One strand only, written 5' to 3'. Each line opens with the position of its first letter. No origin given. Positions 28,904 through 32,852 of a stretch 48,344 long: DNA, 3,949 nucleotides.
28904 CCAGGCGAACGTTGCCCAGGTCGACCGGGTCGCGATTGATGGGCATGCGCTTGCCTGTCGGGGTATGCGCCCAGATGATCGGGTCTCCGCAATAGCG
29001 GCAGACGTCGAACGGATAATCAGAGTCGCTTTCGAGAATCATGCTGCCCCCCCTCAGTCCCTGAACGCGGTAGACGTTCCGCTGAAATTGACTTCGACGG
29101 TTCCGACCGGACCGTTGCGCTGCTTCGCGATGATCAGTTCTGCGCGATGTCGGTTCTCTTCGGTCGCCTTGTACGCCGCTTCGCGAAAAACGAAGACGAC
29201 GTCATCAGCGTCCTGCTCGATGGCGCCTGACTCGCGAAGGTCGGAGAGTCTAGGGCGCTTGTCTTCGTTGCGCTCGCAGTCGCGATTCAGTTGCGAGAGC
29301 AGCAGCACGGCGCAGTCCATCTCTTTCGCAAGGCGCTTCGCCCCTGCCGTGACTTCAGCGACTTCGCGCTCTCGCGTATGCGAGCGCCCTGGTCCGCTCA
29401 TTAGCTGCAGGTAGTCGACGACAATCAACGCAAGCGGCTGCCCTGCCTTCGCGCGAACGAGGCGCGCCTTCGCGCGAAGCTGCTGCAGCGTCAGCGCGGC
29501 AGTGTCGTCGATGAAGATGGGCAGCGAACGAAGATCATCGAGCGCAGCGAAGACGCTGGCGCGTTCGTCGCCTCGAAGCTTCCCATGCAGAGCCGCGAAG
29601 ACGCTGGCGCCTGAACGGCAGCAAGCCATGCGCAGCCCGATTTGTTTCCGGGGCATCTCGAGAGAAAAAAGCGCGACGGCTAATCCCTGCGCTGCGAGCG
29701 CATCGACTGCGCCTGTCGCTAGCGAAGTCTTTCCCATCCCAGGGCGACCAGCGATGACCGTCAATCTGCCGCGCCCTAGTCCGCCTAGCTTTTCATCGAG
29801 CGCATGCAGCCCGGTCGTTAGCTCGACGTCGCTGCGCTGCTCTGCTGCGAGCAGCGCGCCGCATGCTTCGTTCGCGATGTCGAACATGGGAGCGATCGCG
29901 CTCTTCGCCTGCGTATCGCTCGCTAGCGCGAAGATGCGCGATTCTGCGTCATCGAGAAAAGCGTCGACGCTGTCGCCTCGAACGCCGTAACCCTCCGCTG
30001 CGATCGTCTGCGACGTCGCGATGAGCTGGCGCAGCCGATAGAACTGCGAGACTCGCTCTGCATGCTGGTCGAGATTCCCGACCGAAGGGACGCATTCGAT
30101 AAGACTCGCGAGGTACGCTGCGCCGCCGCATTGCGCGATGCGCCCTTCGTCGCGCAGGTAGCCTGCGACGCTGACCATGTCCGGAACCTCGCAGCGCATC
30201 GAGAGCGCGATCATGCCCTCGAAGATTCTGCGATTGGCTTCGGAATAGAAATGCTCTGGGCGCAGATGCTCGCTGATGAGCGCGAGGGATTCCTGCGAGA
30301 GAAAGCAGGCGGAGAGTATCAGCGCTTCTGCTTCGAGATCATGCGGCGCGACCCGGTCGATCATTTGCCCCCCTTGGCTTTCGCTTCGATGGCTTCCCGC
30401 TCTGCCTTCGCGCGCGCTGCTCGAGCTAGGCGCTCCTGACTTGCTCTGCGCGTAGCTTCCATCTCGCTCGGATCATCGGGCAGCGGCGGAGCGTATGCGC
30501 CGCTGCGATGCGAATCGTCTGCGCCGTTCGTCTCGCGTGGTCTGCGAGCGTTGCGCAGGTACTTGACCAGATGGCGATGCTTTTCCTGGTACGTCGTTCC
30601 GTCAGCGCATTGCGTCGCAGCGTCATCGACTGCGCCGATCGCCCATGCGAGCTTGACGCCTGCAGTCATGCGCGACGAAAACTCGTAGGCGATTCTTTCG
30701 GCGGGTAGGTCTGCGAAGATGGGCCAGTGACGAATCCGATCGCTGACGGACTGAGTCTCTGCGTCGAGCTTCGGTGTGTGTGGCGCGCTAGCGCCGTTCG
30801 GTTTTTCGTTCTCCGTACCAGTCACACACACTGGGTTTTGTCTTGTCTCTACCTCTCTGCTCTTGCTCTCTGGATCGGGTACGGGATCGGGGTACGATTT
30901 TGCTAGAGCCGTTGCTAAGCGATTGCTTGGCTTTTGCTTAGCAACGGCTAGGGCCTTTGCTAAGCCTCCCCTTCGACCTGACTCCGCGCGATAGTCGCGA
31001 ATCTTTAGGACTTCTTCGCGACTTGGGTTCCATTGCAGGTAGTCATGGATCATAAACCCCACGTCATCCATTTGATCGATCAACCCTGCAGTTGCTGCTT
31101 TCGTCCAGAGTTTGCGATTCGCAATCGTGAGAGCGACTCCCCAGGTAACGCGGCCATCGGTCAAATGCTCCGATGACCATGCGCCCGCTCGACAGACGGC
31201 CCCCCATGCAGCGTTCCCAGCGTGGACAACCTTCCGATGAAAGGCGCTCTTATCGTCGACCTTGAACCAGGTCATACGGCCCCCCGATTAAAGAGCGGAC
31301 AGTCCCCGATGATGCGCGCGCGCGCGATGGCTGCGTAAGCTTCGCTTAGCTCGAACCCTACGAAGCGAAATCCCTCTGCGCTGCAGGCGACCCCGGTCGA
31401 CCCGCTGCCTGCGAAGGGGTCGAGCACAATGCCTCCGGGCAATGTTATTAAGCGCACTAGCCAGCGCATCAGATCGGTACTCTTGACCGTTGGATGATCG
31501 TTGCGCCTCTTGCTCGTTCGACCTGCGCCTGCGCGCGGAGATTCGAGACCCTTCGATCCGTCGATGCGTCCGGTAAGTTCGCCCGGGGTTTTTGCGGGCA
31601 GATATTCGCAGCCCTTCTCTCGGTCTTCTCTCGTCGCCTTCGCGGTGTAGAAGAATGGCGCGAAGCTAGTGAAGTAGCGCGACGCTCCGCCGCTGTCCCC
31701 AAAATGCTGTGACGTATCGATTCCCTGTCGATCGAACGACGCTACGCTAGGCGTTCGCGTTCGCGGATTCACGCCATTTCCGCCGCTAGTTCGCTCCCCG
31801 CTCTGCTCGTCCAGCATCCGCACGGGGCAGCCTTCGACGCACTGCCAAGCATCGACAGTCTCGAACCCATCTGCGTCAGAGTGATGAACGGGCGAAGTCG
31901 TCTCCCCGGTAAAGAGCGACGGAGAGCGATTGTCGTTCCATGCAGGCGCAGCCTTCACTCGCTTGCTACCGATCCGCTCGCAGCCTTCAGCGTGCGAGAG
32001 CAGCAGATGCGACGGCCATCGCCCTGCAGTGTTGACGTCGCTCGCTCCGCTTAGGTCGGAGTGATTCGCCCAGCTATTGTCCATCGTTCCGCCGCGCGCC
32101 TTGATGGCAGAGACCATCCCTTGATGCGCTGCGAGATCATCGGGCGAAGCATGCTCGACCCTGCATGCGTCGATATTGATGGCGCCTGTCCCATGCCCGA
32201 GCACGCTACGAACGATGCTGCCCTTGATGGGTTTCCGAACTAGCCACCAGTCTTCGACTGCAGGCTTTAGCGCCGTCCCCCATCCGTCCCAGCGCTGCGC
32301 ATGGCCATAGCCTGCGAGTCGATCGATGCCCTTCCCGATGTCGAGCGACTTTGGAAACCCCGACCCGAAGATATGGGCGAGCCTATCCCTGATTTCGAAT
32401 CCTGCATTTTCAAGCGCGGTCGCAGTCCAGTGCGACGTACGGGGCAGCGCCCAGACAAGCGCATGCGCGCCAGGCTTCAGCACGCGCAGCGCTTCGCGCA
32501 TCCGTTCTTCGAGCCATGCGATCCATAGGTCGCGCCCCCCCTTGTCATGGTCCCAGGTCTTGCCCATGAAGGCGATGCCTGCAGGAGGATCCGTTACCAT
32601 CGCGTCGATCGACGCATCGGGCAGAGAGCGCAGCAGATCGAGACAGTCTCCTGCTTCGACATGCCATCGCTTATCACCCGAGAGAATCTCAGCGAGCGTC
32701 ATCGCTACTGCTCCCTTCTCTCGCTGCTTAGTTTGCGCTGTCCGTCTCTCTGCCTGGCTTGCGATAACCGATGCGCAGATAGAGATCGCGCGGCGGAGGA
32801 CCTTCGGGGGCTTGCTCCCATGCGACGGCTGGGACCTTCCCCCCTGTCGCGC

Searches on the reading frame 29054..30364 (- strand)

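Call 37: search_protein_families(library=pfam, proteins=[window:29054-30364:-], max_evalue=0.001)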
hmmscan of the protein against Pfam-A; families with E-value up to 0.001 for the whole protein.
window:29054-30364:- (436 aa): 5 families
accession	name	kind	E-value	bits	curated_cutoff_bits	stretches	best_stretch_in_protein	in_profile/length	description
PF03796.21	DnaB_C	-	2.8e-82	276.4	27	1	182-436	2-255/255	DnaB-like helicase C terminal domain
PF00772.26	DnaB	-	6.7e-25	87.6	23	1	6-106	2-102/103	DnaB-like helicase N terminal domain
PF13481.12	AAA_25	-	7e-16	58.9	27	1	195-360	28-191/195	AAA domain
PF06745.19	ATPase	-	2e-05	24.5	26.6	1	183-243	2-64/231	KaiC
PF13191.12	AAA_16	-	0.00021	22.2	32.6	1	192-321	15-143/167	AAA ATPase domain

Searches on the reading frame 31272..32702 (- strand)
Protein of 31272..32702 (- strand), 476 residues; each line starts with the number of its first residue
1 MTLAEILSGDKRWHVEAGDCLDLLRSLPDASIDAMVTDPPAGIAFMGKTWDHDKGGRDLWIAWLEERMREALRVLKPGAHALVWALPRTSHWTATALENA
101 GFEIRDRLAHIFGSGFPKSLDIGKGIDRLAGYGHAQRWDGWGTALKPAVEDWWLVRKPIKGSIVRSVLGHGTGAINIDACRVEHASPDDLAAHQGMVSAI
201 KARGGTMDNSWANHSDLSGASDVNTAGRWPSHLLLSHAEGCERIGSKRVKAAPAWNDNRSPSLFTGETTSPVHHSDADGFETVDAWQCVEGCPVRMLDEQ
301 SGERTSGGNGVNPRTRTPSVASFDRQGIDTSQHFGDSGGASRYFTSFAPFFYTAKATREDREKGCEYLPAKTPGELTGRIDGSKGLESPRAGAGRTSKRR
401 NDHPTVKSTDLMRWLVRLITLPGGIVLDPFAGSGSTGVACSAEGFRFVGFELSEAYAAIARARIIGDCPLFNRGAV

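Call 37: search_protein_families(library=pfam, proteins=[window:31272-32702:-], max_evalue=0.001)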
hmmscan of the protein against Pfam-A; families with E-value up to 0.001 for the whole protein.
window:31272-32702:- (476 aa): 1 family
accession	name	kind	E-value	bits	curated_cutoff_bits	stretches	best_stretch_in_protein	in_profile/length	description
PF01555.25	N6_N4_Mtase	-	5.5e-26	92.3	26.7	1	32-460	1-219/221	DNA methylase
